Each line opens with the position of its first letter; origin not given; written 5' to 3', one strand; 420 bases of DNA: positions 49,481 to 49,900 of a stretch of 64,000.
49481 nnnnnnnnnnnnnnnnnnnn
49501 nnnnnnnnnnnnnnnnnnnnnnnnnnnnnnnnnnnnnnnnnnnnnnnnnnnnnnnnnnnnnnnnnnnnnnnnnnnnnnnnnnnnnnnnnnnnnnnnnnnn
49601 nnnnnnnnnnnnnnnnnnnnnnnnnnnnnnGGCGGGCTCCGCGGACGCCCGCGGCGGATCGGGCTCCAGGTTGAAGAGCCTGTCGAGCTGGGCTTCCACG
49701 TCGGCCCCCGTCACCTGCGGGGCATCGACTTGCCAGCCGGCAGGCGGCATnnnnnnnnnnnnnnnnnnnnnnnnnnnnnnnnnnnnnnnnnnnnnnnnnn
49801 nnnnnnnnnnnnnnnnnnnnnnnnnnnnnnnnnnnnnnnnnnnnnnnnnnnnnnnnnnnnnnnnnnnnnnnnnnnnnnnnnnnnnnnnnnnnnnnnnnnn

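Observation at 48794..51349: Acidic TPR scaffold with five reiterated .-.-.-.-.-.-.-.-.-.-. short linear motifs and FimV-like C-terminus next to pilT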

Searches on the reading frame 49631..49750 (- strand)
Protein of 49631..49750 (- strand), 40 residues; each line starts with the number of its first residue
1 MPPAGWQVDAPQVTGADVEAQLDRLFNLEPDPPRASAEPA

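Call 25: find_homologous_proteins(query=A3, max_evalue=10)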
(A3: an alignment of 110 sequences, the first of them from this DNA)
Query A3 (110 sequences): 89 candidates shared short words with the query, none scored E <= 10.
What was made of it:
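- Tried and rejected: Nothing scored E<=10, so the search was wasted (call 25).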

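Call 30: search_solved_structures(query=A3, max_evalue=10, show_alignments=5)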
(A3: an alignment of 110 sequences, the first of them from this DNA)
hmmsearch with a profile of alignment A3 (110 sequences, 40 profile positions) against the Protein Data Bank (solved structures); distinct sequences matched with E-value up to 10: 0.
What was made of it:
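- On CheY-binding peptides (FliM EIDALL, CheZ C-terminus): No PDB profile hit (call 30).
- A profile search of the PDB found nothing at E<=10 (call 30).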

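Call 37: search_protein_representatives(alignment_id=A3)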
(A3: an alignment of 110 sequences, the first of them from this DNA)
Query: 110 sequences, 40 profile positions. Proteins with E-value up to 0.001 (for the whole library): 101; up to 1e-10: 63; up to 1e-30: 22. The best 101 are listed.
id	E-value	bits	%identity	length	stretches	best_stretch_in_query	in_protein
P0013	8.4e-60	214.5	-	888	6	2-38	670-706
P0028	6.7e-59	211.6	-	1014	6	2-39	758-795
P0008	1.9e-58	210.2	-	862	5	3-40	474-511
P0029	5.4e-58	208.7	-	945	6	2-39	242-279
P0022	9.4e-58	207.9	-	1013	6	1-37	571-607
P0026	1.4e-53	194.6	-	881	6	1-37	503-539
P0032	1.8e-50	184.6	-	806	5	2-38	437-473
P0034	2.4e-49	181.0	-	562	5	2-38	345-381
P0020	4.6e-48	176.9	-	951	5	1-37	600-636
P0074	7.2e-48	176.3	-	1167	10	7-40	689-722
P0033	4.7e-45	167.2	-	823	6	4-38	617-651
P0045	1.2e-44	165.9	-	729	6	6-38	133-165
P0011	4.5e-44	164.1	-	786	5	2-40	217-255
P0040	1.1e-40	153.3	-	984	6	2-40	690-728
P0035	8.8e-40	150.4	-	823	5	4-37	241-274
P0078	1.0e-30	121.4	-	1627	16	9-35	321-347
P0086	2.0e-23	98.0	-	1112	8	14-30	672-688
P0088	6.0e-22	93.3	-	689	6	5-31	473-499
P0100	1.7e-17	79.1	-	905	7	16-40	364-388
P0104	5.3e-16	74.3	-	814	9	5-38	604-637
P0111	3.4e-13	65.3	-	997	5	3-32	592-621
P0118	6.0e-11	58.1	-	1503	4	13-32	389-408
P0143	8.1e-06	41.7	-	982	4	3-29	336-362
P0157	7.1e-04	35.5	-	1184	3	1-30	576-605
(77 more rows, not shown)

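Call 40: list_cluster_members(proteins=[P0074, P0078, P0086, P0088, P0100, P0104, P0111, P0118, P0143, P0157])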
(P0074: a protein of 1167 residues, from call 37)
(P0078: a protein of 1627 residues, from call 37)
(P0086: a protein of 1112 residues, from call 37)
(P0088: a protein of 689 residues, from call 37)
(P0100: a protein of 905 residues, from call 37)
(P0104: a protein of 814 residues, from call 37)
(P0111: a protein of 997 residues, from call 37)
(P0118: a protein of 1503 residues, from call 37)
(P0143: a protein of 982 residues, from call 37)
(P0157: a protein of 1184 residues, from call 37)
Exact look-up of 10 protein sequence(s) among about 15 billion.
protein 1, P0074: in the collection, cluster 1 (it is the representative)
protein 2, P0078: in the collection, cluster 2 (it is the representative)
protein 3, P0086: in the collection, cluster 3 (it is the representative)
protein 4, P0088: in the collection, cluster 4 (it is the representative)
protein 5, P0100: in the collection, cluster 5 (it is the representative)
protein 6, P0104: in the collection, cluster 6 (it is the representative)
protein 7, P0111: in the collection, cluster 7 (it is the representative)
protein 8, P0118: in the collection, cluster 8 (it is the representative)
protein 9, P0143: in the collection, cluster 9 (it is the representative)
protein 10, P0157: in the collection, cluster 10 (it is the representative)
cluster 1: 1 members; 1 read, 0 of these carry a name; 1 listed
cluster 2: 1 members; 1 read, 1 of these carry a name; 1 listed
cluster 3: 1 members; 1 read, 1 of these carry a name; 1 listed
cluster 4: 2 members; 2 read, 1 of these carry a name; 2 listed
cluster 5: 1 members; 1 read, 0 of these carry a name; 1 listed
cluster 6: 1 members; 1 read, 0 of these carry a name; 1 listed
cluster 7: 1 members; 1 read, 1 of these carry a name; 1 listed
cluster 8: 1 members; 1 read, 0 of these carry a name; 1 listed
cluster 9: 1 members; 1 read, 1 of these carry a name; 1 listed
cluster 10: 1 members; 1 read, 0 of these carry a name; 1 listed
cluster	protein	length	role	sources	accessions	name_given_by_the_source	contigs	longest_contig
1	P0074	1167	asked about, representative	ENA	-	-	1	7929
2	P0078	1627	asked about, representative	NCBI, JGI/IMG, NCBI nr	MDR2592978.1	MAG: hypothetical protein LBC59_09305 [Chitinispirillales bacterium] | tetratricopeptide (TPR) repeat protein | hypothetical protein [Chitinispirillales bacterium]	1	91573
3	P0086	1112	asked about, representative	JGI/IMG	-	tetratricopeptide (TPR) repeat protein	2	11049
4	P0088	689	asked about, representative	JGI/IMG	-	-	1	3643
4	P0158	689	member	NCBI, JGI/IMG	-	hypothetical protein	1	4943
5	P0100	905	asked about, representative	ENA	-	-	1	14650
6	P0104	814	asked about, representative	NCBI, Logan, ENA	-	-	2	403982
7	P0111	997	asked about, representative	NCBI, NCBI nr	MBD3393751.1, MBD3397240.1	MAG: tetratricopeptide repeat protein [Chitinivibrionales bacterium] | tetratricopeptide repeat protein [Chitinivibrionales bacterium]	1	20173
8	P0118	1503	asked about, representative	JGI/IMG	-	-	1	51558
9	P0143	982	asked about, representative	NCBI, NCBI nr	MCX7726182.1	MAG: tetratricopeptide repeat protein [Chitinispirillaceae bacterium] | tetratricopeptide repeat protein [Chitinispirillaceae bacterium]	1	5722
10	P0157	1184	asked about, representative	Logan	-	-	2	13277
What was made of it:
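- Named ones are Chitinispirillales or Chitinivibrionales (call 40).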

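Call 42: find_encoding_contigs(protein=P0104, flank=10000, max_places=1)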
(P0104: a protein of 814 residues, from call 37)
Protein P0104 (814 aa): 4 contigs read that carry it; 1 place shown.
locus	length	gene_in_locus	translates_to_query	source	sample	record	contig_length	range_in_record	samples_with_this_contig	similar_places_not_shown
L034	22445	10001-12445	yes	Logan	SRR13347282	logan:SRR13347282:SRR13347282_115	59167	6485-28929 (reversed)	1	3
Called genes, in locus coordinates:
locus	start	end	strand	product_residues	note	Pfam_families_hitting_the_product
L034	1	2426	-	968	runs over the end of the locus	PF10602:RPN7 (faint), PF13432:TPR_16 (faint), PF13525:YfiO (faint), PF00515:TPR_1 (faint), PF07719:TPR_2 (faint), PF13181:TPR_8 (faint), PF13424:TPR_12 (faint), PF13174:TPR_6 (weak), +3 more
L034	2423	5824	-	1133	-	PF13432:TPR_16 (faint), PF07719:TPR_2 (faint), PF13174:TPR_6 (faint), PF13181:TPR_8 (faint), PF13424:TPR_12 (faint), PF13428:TPR_14 (faint), PF14559:TPR_19 (faint), PF17874:TPR_MalT (faint), +2 more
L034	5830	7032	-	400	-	-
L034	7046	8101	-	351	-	-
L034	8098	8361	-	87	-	PF13411:MerR_1 (weak)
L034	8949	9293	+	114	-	PF13384:HTH_23 (faint), PF13518:HTH_28 (faint), PF02796:HTH_7 (weak)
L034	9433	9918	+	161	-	PF01467:CTP_transf_like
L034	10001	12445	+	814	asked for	PF00515:TPR_1 (faint), PF07719:TPR_2 (faint), PF12895:ANAPC3 (faint), PF13174:TPR_6 (faint), PF13176:TPR_7 (faint), PF13181:TPR_8 (faint), PF13432:TPR_16 (weak), PF14559:TPR_19, +3 more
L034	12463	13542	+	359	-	PF01321:Creatinase_N, PF00557:Peptidase_M24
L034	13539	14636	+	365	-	PF00437:T2SSE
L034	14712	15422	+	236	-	PF04773:FecR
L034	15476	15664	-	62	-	-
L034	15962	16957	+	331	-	PF14315:DUF4380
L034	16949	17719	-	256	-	PF05239:PRC (faint)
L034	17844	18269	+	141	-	PF02566:OsmC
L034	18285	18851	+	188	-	PF04893:Yip1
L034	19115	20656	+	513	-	PF17767:NAPRTase_N, PF04095:NAPRTase, PF17956:NAPRTase_C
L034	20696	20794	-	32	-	PF17067:RPS31 (weak), PF17070:Thx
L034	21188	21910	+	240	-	-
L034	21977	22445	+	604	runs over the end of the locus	PF00664:ABC_membrane, PF00005:ABC_tran, PF02463:SMC_N (weak)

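Call 43: find_encoding_contigs(protein=P0078, flank=8000, max_places=1)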
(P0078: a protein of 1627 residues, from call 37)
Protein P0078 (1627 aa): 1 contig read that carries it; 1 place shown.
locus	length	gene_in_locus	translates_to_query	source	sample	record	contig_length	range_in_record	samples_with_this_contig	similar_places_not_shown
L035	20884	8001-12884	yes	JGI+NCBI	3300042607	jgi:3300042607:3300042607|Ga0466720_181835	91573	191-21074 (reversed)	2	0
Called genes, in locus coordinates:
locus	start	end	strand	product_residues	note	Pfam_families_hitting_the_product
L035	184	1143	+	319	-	PF08346:AntA, PF03374:ANT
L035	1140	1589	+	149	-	-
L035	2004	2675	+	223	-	-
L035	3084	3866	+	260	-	-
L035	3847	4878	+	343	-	PF25164:CoiA_N, PF06054:CoiA_nuc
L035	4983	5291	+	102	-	-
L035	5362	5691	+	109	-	-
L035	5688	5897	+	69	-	-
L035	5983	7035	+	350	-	PF00589:Phage_integrase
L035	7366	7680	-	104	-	PF00460:Flg_bb_rod (weak)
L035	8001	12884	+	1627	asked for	PF07719:TPR_2 (faint), PF13428:TPR_14 (faint), PF14559:TPR_19 (weak)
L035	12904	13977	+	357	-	PF01321:Creatinase_N, PF00557:Peptidase_M24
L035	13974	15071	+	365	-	PF00437:T2SSE, PF13555:AAA_29 (faint)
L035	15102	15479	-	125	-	-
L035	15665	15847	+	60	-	-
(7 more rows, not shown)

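Call 44: find_encoding_contigs(protein=P0118, flank=8000, max_places=1)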
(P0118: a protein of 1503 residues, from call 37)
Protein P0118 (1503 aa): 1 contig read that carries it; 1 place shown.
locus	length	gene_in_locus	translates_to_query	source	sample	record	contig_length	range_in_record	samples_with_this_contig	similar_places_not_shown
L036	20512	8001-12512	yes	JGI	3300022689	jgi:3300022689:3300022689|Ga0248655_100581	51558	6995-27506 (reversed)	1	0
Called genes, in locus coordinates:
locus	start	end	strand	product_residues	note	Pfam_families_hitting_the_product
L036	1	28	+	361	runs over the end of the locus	PF00685:Sulfotransfer_1, PF13469:Sulfotransfer_3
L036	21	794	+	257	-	PF14907:NTP_transf_5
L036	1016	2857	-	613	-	-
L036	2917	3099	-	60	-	-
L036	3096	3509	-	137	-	PF00717:Peptidase_S24 (weak)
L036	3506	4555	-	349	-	PF04055:Radical_SAM, PF13186:SPASM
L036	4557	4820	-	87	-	PF05402:PqqD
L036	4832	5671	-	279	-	PF27840:ScmC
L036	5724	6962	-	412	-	PF00669:Flagellin_N, PF00700:Flagellin_C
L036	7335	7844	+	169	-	PF01467:CTP_transf_like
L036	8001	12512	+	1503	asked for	PF00515:TPR_1 (faint), PF07719:TPR_2 (faint), PF13174:TPR_6 (faint), PF13181:TPR_8 (faint), PF13414:TPR_11 (faint), PF13424:TPR_12 (faint), PF13428:TPR_14 (faint), PF13432:TPR_16 (faint), +1 more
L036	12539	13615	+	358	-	PF01321:Creatinase_N, PF00557:Peptidase_M24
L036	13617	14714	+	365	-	PF00437:T2SSE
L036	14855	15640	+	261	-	PF04773:FecR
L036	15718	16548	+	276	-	PF00535:Glycos_transf_2, PF10111:Glyco_tranf_2_2, PF13641:Glyco_tranf_2_3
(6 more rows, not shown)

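Call 45: find_encoding_contigs(protein=P0111, flank=8000, max_places=1)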
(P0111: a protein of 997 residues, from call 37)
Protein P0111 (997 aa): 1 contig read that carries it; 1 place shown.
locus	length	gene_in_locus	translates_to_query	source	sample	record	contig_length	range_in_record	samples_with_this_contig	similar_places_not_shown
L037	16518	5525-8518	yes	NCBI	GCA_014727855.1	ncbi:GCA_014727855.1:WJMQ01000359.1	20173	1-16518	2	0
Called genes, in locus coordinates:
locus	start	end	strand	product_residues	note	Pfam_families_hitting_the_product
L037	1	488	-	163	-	?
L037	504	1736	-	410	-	-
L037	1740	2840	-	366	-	-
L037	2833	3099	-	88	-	PF13411:MerR_1 (weak)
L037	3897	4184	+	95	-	PF13518:HTH_28 (faint), PF02796:HTH_7, PF13384:HTH_23 (weak)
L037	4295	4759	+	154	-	PF01161:PBP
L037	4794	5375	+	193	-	PF01467:CTP_transf_like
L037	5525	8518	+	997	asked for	PF00515:TPR_1 (faint), PF07719:TPR_2 (faint), PF12895:ANAPC3 (faint), PF13174:TPR_6 (faint), PF13176:TPR_7 (faint), PF13181:TPR_8 (faint), PF13414:TPR_11 (faint), PF13432:TPR_16 (weak), +4 more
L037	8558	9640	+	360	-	PF01321:Creatinase_N, PF00557:Peptidase_M24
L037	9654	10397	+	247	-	PF04773:FecR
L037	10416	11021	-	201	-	-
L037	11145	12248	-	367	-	PF03193:RsgA_GTPase (faint), PF00350:Dynamin_N (faint), PF01926:MMR_HSR1, PF02421:FeoB_N, PF04548:AIG1, PF07650:KH_2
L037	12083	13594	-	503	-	PF00905:Transpeptidase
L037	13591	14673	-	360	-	PF01075:Glyco_transf_9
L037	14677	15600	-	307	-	PF00535:Glycos_transf_2, PF10111:Glyco_tranf_2_2 (faint), PF13641:Glyco_tranf_2_3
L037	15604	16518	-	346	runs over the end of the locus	PF03706:LPG_synthase_TM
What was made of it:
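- One locus, L037, keeps four motifs without pilT (call 45).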

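Call 51: find_encoding_contigs(protein=P0100, flank=10000, max_places=2)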
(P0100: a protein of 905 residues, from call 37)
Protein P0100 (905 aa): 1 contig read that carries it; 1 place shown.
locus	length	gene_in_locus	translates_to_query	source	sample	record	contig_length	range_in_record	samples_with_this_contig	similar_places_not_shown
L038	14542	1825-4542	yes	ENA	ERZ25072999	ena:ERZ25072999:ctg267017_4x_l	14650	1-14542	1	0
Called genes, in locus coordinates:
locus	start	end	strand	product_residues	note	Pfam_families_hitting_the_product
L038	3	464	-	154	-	?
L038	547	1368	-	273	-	PF06778:Chlor_dismutase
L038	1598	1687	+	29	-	-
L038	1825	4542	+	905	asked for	PF09304:Cortex-I_coil (faint), PF25126:DUF7818 (faint)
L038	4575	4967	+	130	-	-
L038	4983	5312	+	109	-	-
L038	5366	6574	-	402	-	PF03825:Nuc_H_symport, PF12832:MFS_1_like, PF07690:MFS_1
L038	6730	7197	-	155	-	PF00210:Ferritin, PF02915:Rubrerythrin (weak), PF11583:AurF (weak)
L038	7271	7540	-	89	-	PF13187:Fer4_9 (faint), PF14697:Fer4_21, PF12797:Fer4_2 (weak), PF13237:Fer4_10 (weak), PF00037:Fer4, PF12838:Fer4_7, PF14697:Fer4_21 (weak), PF00037:Fer4 (weak), +4 more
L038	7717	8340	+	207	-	PF02627:CMD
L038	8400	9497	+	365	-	PF00483:NTP_transferase, PF12804:NTP_transf_3 (weak), PF22640:ManC_GMP_beta-helix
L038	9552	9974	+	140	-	PF03652:RuvX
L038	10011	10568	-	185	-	PF05157:MshEN (weak)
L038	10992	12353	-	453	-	-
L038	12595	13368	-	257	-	-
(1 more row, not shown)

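Call 52: find_encoding_contigs(protein=P0158, flank=5000, max_places=2)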
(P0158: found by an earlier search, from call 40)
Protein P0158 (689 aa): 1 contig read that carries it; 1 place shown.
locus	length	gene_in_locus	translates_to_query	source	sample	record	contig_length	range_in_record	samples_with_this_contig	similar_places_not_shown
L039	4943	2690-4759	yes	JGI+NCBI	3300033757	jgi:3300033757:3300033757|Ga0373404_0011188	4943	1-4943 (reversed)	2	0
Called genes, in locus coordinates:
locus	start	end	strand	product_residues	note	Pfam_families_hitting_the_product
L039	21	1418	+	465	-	PF00535:Glycos_transf_2, PF10111:Glyco_tranf_2_2 (faint), PF13641:Glyco_tranf_2_3 (weak)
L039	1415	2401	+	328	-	PF03255:ACCA, PF01039:Carboxyl_trans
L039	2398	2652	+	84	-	PF03966:Trm112p (weak)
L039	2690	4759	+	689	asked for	PF07719:TPR_2 (faint), PF13181:TPR_8 (faint), PF14559:TPR_19 (faint), PF13432:TPR_16 (weak), PF13428:TPR_14 (weak)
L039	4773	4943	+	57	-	?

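Call 54: search_protein_families(library=ncbifam, proteins=[L034:13539-14636:+], max_evalue=0.001)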
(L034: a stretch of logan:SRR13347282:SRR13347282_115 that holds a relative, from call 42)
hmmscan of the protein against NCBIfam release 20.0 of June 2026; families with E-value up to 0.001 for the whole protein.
L034:13539-14636:+ (365 aa): 19 families
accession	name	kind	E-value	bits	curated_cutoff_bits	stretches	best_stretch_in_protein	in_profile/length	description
TIGR01420.1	pilT_fam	subfamily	1.5e-131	438.7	319.1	1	4-347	2-343/343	PilT/PilU family type 4a pilus ATPase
TIGR02525.1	plasmid_TraJ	equivalog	9.9e-47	159.7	368.3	1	87-335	112-360/372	plasmid transfer ATPase TraJ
TIGR02533.1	type_II_gspE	equivalog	2.1e-39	135.6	630.25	1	121-244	240-359/486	type II secretion system ATPase GspE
NF007755.0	PRK10436.1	equivalog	3.9e-39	134.6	617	1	4-273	89-358/465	type II secretion system protein GspE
TIGR02524.1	dot_icm_DotB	equivalog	5.1e-39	134.5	463.3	1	4-303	6-317/358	Dot/Icm type IV secretion system ATPase DotB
TIGR02538.1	type_IV_pilB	equivalog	1.2e-37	129.8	675.65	1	121-243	313-431/564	type IV-A pilus assembly ATPase PilB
NF041000.1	ATPase_ComGA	equivalog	1.7e-37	128.9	300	1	90-270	91-265/267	competence type IV pilus ATPase ComGA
NF053534.1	T4PilAsmATPsTfpB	equivalog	2.5e-35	122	850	1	119-243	331-451/584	type IV pilus assembly ATPase TfpB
NF058587.1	archaellum_moto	equivalog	1.2e-19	70.4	550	1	122-242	273-394/527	archaellum flagellar ATPase motor FlaI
TIGR02782.1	TrbB_P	equivalog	1.5e-17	63.8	304.55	1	122-269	134-280/303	P-type conjugative transfer ATPase TrbB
TIGR02788.1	VirB11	equivalog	2.7e-15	56.2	249.95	1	117-244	137-265/308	P-type DNA transfer ATPase VirB11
TIGR03819.1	heli_sec_ATPase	hypoth_equivalog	4.1e-14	52.5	373.15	1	116-240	170-296/340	TadA family conjugal transfer-associated ATPase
NF010469.0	PRK13894.1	subfamily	5e-13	49.1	508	1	120-249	145-272/320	conjugal transfer ATPase TrbB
NF053672.1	bindosome_BasE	exception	1.2e-12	47.4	1000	1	114-260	260-407/512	bindosome assembly system ATPase subunit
NF010425.0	PRK13851.1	equivalog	4.8e-12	45.4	461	1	114-244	152-283/344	type IV secretion system protein VirB11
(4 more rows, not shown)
